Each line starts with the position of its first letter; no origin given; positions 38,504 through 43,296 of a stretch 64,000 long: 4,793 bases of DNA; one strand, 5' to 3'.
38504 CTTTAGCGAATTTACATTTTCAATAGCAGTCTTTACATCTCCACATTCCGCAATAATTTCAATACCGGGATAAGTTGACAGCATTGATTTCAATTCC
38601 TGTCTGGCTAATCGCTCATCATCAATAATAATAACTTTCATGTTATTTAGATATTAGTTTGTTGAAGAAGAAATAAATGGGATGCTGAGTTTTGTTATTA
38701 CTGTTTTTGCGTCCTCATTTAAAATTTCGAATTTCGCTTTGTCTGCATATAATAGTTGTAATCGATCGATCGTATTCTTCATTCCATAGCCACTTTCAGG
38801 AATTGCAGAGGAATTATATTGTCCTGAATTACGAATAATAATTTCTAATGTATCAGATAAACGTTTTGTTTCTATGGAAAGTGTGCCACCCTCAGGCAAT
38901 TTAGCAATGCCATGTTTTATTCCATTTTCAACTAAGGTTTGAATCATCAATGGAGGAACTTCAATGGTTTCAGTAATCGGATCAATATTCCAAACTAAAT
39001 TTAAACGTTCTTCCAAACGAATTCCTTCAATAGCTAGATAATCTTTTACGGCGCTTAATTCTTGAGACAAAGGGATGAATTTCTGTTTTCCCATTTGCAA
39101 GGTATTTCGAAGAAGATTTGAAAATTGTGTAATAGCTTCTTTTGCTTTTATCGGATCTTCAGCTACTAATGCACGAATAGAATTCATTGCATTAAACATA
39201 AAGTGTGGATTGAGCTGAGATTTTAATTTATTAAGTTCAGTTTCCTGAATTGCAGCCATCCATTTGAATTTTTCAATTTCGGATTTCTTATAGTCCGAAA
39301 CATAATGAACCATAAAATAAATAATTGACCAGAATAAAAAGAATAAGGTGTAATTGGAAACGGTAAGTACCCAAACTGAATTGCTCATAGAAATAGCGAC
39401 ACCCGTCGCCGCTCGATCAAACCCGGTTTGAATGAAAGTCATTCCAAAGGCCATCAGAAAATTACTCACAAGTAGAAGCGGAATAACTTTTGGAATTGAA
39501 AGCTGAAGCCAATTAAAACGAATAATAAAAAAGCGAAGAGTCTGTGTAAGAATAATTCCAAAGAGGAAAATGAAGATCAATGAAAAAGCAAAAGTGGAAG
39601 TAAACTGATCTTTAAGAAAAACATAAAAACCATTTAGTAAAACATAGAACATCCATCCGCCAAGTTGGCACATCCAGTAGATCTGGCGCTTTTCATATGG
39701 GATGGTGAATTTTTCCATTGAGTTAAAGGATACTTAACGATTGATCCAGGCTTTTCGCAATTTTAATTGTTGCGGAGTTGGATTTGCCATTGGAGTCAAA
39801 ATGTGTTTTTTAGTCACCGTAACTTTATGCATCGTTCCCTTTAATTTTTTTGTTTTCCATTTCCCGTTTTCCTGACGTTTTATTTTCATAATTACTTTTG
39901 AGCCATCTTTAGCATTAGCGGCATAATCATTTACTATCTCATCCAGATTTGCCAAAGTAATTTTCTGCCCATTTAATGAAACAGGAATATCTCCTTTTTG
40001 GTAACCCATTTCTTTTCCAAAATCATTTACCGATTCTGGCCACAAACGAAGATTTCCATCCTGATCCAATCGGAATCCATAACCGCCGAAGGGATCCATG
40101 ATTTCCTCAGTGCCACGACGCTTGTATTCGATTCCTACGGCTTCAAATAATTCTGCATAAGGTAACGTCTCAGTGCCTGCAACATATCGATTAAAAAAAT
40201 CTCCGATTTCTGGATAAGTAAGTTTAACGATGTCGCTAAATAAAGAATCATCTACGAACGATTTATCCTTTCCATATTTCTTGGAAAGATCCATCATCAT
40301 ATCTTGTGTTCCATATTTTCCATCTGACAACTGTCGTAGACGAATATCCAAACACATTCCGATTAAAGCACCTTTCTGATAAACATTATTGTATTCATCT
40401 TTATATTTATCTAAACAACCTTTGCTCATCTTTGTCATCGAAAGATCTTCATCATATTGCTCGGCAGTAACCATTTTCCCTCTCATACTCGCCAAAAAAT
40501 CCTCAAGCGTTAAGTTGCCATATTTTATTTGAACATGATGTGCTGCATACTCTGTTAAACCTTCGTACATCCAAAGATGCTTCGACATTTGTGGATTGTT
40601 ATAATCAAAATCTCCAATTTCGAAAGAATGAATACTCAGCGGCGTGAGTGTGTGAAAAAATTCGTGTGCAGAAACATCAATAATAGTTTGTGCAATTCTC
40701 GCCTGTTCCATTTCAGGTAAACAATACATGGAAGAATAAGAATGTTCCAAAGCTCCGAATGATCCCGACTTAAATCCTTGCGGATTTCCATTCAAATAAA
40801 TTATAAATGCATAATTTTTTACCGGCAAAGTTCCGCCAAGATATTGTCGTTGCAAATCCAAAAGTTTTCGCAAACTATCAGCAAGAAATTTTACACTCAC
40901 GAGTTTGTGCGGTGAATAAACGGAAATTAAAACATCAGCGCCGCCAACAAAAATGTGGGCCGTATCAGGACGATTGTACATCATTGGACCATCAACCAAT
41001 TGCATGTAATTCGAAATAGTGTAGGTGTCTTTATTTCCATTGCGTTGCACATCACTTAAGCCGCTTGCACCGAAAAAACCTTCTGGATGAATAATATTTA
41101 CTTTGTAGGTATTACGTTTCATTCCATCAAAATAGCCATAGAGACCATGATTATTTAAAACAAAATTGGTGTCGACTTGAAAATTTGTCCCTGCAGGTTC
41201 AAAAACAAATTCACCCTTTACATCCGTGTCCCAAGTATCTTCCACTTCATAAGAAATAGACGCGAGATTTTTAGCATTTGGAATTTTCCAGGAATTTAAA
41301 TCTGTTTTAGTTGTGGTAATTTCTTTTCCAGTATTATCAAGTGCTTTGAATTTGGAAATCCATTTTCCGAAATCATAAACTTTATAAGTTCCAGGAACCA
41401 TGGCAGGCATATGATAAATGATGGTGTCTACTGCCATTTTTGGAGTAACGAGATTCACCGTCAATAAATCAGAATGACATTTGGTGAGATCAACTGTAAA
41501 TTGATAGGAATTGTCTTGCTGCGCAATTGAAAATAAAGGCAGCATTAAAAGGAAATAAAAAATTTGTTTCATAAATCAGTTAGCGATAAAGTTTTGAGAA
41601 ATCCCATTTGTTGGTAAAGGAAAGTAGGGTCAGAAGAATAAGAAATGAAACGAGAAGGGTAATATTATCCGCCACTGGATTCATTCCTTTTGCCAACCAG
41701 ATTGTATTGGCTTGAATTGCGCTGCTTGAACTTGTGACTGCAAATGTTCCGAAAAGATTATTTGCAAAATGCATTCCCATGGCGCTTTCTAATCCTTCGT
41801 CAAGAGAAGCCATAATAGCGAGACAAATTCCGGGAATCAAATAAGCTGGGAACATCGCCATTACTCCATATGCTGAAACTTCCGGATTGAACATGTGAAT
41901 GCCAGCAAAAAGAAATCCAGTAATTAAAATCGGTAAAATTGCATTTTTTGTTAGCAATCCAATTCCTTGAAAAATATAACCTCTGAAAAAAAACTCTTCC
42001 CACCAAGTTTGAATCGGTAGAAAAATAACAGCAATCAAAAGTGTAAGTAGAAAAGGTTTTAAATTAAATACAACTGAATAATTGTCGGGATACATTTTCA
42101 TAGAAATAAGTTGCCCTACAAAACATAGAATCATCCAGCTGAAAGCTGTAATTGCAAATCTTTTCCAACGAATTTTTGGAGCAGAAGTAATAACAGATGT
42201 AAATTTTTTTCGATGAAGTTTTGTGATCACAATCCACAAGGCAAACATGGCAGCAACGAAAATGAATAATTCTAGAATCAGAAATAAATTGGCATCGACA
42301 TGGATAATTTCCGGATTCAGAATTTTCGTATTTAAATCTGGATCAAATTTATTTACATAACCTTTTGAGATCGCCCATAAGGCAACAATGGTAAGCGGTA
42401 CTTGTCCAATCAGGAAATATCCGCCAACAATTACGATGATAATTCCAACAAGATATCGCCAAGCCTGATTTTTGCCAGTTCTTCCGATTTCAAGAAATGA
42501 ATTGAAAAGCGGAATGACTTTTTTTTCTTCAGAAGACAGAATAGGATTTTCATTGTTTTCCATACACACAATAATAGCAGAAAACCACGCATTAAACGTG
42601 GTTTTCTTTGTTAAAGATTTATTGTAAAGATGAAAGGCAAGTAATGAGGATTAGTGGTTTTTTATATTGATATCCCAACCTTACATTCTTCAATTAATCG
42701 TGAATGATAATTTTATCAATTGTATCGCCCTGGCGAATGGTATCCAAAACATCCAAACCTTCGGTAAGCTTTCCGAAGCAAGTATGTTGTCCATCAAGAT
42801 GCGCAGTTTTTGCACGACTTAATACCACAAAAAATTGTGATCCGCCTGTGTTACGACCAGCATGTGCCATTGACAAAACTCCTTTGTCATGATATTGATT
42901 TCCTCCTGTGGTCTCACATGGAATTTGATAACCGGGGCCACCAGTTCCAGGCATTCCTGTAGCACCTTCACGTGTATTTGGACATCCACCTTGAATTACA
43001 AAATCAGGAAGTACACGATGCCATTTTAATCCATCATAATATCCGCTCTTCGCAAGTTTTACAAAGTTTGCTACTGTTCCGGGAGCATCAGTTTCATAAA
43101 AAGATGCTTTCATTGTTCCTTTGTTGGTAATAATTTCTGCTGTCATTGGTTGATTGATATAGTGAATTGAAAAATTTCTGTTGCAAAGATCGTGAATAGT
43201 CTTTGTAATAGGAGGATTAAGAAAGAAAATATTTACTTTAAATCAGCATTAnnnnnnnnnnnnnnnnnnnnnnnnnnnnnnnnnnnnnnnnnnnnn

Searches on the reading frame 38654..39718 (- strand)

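Call 44: search_protein_families(library=pfam, proteins=[window:38654-39718:-], max_evalue=0.001)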
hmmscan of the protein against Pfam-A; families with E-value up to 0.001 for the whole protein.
window:38654-39718:- (354 aa): 1 family
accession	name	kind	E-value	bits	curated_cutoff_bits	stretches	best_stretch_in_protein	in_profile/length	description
PF06580.19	His_kinase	-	7.4e-25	87.4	25.2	1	160-239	1-81/81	Histidine kinase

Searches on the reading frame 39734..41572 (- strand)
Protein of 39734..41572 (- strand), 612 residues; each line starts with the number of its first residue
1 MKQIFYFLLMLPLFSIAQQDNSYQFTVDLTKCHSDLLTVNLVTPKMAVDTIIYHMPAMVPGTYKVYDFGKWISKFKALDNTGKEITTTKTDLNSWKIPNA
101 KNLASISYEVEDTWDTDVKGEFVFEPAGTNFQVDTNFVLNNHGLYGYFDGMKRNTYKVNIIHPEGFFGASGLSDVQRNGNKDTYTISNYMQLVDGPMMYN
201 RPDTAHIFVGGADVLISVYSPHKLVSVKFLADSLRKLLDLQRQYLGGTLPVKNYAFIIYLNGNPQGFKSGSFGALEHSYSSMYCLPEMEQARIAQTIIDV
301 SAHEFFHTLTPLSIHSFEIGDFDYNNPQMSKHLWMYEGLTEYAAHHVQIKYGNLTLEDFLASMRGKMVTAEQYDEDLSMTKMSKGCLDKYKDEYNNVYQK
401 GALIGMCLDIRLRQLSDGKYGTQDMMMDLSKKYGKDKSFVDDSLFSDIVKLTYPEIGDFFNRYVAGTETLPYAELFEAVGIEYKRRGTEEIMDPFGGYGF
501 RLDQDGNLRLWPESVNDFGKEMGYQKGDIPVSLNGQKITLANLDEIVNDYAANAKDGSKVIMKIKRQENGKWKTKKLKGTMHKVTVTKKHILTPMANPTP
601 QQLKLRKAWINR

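Call 44: search_protein_families(library=pfam, proteins=[window:39734-41572:-], max_evalue=0.001)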
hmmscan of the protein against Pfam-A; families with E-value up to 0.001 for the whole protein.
window:39734-41572:- (612 aa): 2 families
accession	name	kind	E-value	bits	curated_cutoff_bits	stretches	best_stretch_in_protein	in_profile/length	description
PF17899.6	Peptidase_M61_N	-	7e-39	134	23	1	24-199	1-166/168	Peptidase M61 N-terminal domain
PF05299.18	Peptidase_M61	-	1.4e-14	54.9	22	1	298-404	3-118/118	M61 glycyl aminopeptidase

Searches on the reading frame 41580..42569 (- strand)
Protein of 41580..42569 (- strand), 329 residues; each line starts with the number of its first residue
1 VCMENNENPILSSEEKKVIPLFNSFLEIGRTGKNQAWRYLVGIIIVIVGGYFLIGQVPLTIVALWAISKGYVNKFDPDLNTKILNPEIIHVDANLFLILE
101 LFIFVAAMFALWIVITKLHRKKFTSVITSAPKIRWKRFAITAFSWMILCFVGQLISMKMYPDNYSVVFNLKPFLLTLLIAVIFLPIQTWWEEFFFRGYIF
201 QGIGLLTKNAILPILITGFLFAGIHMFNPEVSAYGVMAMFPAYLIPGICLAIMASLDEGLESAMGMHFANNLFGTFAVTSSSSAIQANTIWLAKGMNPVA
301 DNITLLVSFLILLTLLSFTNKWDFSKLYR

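Call 45: search_protein_families(library=pfam, proteins=[window:41580-42569:-], max_evalue=0.001)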
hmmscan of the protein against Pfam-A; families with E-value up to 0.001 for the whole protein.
window:41580-42569:- (329 aa): 1 family
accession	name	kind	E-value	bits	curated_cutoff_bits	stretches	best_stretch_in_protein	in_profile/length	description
PF02517.21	Rce1-like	-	2.3e-12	47.4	22.4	1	176-273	4-93/93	Type II CAAX prenyl endopeptidase Rce1-like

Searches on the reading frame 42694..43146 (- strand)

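Call 45: search_protein_families(library=pfam, proteins=[window:42694-43146:-], max_evalue=0.001)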
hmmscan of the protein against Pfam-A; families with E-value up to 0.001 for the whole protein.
window:42694-43146:- (150 aa): 1 family
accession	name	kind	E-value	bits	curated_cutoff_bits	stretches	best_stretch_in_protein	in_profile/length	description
PF00160.26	Pro_isomerase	-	1.9e-40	139.1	21.7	1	4-144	3-144/159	Cyclophilin type peptidyl-prolyl cis-trans isomerase/CLD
